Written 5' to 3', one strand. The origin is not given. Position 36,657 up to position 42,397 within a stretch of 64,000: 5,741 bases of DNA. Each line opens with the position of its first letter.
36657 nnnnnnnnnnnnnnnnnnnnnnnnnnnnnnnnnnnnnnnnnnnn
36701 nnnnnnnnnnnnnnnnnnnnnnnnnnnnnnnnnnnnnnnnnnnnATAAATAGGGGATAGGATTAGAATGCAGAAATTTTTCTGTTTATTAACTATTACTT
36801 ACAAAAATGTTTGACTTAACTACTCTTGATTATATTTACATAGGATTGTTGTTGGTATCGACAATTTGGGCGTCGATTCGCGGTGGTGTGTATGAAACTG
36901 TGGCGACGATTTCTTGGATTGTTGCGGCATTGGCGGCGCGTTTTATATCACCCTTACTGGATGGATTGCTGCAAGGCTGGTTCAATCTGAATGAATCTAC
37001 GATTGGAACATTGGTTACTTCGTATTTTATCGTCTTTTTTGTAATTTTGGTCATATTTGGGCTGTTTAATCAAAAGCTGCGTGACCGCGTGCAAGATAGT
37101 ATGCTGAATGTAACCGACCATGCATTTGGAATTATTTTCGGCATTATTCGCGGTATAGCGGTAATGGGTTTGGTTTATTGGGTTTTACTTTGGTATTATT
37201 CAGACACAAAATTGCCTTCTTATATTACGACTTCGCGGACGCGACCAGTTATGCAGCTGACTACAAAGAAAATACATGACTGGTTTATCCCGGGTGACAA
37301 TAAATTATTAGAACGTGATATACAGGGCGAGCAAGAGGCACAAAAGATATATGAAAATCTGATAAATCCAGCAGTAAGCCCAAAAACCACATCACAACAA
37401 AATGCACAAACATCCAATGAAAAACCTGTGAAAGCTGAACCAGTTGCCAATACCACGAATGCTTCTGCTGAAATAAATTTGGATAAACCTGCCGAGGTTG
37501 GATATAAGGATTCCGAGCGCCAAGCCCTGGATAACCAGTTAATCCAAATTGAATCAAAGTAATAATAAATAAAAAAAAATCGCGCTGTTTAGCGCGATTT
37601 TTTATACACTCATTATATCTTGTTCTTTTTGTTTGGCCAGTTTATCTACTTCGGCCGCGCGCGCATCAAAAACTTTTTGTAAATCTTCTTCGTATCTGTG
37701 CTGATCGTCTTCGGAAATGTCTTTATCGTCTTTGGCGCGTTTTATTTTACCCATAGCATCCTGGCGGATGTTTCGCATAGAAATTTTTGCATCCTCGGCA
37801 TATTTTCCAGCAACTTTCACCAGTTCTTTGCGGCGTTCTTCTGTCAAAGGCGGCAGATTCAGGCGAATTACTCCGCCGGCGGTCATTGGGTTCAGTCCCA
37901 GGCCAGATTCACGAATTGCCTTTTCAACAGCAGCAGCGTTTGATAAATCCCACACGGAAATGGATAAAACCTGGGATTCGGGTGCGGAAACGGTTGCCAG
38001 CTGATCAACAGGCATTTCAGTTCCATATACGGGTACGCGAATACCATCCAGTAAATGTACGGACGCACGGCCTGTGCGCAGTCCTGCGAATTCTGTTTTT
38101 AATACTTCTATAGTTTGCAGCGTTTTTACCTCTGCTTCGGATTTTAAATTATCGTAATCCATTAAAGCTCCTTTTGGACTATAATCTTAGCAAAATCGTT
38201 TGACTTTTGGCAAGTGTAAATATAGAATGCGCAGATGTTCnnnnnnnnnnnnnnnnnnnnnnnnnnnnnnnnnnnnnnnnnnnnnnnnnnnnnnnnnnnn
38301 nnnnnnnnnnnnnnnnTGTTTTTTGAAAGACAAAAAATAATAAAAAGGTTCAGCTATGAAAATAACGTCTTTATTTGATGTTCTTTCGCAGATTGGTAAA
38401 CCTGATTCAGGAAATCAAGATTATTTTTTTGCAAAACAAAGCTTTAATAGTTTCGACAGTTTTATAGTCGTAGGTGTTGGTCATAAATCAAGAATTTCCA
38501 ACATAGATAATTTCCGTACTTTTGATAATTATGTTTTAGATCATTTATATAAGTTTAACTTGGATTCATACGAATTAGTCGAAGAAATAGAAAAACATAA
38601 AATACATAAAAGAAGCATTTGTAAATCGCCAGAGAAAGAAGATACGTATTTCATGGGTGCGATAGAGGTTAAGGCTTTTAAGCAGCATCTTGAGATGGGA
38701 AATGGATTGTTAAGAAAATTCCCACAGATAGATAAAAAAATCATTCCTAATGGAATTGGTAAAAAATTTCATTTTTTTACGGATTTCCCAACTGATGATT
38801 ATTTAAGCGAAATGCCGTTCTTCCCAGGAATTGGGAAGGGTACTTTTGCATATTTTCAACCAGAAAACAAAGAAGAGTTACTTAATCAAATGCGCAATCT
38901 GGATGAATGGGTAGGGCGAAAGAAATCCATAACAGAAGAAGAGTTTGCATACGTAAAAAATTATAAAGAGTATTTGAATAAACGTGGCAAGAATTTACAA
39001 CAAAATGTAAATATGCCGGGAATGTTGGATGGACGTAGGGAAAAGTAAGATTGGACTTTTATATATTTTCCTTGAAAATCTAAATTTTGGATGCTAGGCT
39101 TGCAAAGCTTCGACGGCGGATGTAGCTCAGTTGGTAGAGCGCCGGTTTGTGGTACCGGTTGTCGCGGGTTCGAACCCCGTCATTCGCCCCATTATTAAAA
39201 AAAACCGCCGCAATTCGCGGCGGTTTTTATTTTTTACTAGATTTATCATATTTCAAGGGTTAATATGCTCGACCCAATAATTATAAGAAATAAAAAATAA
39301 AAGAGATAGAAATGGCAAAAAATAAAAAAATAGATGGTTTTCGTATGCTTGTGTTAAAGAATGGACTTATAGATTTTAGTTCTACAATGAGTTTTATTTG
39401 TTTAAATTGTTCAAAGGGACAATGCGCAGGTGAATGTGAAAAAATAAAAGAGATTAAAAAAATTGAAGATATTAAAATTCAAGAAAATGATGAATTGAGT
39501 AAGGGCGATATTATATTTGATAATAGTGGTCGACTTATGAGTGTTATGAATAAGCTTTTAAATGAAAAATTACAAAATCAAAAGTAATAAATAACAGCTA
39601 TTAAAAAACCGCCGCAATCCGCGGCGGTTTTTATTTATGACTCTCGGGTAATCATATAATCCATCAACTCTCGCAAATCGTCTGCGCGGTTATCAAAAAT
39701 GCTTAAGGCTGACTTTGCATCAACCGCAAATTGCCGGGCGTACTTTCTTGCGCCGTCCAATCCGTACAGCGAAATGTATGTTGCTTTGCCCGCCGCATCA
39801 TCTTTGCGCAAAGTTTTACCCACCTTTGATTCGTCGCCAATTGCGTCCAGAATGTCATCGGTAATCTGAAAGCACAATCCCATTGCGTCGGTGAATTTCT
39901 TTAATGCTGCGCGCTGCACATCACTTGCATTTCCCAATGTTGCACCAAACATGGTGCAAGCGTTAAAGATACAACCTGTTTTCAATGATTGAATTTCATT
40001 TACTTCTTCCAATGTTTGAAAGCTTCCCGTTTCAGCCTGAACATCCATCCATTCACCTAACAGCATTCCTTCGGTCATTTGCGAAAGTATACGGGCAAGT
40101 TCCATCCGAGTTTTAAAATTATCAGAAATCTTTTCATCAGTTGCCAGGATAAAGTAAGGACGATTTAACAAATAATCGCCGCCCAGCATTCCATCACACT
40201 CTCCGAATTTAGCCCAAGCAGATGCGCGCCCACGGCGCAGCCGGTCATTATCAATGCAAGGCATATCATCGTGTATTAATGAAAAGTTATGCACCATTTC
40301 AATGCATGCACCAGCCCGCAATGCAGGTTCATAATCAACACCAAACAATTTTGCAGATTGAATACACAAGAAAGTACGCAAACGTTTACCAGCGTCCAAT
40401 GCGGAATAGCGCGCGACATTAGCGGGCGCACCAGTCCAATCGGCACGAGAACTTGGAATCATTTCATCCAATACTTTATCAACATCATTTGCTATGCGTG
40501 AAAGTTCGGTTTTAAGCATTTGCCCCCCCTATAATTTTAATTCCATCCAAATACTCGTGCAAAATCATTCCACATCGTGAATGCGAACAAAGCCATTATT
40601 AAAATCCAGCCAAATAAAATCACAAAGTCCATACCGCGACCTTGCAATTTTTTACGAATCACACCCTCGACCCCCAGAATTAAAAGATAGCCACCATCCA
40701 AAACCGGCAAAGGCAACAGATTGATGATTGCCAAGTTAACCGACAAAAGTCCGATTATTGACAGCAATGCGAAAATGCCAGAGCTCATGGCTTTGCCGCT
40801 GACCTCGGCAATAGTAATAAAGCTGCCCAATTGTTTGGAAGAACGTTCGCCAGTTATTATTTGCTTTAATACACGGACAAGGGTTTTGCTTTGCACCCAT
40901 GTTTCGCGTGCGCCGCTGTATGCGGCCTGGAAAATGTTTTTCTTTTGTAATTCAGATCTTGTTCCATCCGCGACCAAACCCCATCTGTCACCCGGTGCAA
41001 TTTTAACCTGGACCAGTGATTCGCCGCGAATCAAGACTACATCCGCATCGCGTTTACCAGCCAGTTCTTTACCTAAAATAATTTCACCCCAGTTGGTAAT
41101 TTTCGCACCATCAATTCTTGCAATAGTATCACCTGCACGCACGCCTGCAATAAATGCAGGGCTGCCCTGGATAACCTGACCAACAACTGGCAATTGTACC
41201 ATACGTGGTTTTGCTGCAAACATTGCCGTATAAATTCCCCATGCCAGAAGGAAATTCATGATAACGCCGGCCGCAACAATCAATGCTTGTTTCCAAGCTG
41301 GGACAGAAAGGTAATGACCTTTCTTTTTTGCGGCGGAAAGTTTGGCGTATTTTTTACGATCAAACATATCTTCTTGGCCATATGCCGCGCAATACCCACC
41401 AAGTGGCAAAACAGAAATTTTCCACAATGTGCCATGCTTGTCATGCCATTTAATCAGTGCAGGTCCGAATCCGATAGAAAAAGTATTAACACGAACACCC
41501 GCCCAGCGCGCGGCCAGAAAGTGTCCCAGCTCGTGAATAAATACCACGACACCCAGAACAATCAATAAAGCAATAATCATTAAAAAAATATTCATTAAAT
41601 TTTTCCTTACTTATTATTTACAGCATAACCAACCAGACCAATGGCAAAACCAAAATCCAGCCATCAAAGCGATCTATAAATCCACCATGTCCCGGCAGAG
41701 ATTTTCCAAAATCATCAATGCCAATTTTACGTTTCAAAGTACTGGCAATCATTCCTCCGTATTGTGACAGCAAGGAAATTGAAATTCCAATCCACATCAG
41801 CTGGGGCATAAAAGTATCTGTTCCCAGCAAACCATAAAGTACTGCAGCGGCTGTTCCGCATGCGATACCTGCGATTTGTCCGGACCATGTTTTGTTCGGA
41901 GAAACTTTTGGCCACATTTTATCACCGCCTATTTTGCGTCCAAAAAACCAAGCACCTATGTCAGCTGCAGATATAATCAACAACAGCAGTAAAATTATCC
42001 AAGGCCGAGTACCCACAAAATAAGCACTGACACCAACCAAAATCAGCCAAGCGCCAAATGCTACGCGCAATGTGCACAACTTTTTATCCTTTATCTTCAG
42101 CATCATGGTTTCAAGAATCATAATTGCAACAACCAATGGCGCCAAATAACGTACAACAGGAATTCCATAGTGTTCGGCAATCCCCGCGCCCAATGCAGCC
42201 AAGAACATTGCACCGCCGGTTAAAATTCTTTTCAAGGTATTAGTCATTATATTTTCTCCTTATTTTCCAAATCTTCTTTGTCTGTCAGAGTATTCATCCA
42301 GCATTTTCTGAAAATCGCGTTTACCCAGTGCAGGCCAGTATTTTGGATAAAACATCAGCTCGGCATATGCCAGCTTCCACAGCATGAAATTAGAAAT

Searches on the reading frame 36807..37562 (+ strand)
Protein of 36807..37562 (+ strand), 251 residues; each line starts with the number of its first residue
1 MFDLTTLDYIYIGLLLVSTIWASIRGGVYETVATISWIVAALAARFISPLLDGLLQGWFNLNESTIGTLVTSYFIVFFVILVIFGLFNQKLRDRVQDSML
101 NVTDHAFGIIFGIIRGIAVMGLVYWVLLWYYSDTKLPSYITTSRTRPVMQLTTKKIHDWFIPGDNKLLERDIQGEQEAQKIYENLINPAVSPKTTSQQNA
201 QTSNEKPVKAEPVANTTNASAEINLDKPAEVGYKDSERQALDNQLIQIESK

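Call 8: search_protein_families(library=pfam, proteins=[window:36807-37562:+], max_evalue=0.001)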
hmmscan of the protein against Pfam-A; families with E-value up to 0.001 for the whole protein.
window:36807-37562:+ (251 aa): 1 family
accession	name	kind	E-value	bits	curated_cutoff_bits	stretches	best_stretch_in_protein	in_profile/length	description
PF02674.22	Colicin_V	-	2.3e-24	86.5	29.3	1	7-151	1-141/144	Colicin V production protein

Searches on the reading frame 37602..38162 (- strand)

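Call 8: search_protein_families(library=pfam, proteins=[window:37602-38162:-], max_evalue=0.001)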
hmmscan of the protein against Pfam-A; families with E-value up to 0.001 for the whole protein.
window:37602-38162:- (186 aa): 1 family
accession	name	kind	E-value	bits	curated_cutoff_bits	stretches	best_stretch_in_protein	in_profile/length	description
PF01765.24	RRF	-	8.1e-62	208.3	29.7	1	21-184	1-164/164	Ribosome recycling factor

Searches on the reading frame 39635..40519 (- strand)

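Call 8: search_protein_families(library=pfam, proteins=[window:39635-40519:-], max_evalue=0.001)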
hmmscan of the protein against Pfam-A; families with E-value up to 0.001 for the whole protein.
window:39635-40519:- (294 aa): 1 family
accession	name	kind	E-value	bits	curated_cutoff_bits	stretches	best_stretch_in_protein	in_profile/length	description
PF00348.22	polyprenyl_synt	-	1.5e-49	169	27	1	34-262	6-227/251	Polyprenyl synthetase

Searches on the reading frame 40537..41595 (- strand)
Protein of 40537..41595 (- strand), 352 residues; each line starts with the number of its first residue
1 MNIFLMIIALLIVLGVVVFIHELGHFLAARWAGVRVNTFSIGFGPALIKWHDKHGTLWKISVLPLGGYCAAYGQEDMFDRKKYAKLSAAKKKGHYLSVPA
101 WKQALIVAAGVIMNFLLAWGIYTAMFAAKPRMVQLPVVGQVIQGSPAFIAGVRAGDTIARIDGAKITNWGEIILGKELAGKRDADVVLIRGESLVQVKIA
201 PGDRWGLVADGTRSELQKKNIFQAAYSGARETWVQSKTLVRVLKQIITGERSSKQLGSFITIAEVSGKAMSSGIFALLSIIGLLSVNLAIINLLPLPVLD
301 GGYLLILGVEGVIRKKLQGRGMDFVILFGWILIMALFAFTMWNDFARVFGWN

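Call 8: search_protein_families(library=pfam, proteins=[window:40537-41595:-], max_evalue=0.001)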
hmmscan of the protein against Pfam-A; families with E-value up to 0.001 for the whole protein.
window:40537-41595:- (352 aa): 4 families
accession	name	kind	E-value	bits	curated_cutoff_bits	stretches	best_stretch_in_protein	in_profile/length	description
PF02163.28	Peptidase_M50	-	7.4e-58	195.9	27.2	1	10-336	2-221/221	Peptidase family M50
PF00595.29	PDZ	-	0.00013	22.7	23.2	1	137-172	28-63/81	PDZ domain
PF17820.7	PDZ_6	-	0.00019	21.5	27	1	137-168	1-32/54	PDZ domain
PF13180.12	PDZ_2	-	0.0002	22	27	1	137-172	15-50/80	PDZ domain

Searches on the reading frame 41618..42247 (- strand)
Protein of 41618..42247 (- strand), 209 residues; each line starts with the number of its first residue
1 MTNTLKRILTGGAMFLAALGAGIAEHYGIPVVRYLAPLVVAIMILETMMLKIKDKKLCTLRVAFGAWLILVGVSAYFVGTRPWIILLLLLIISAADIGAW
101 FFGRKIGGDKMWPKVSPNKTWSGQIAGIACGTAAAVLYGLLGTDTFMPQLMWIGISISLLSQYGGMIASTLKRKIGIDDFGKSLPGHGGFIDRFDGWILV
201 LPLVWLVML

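Call 8: search_protein_families(library=pfam, proteins=[window:41618-42247:-], max_evalue=0.001)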
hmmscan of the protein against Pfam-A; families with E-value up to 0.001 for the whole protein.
window:41618-42247:- (209 aa): 1 family
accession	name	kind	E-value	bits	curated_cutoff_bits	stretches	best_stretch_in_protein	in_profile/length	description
PF01148.25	CTP_transf_1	-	7.1e-42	144.5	24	1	31-208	82-261/264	Cytidylyltransferase family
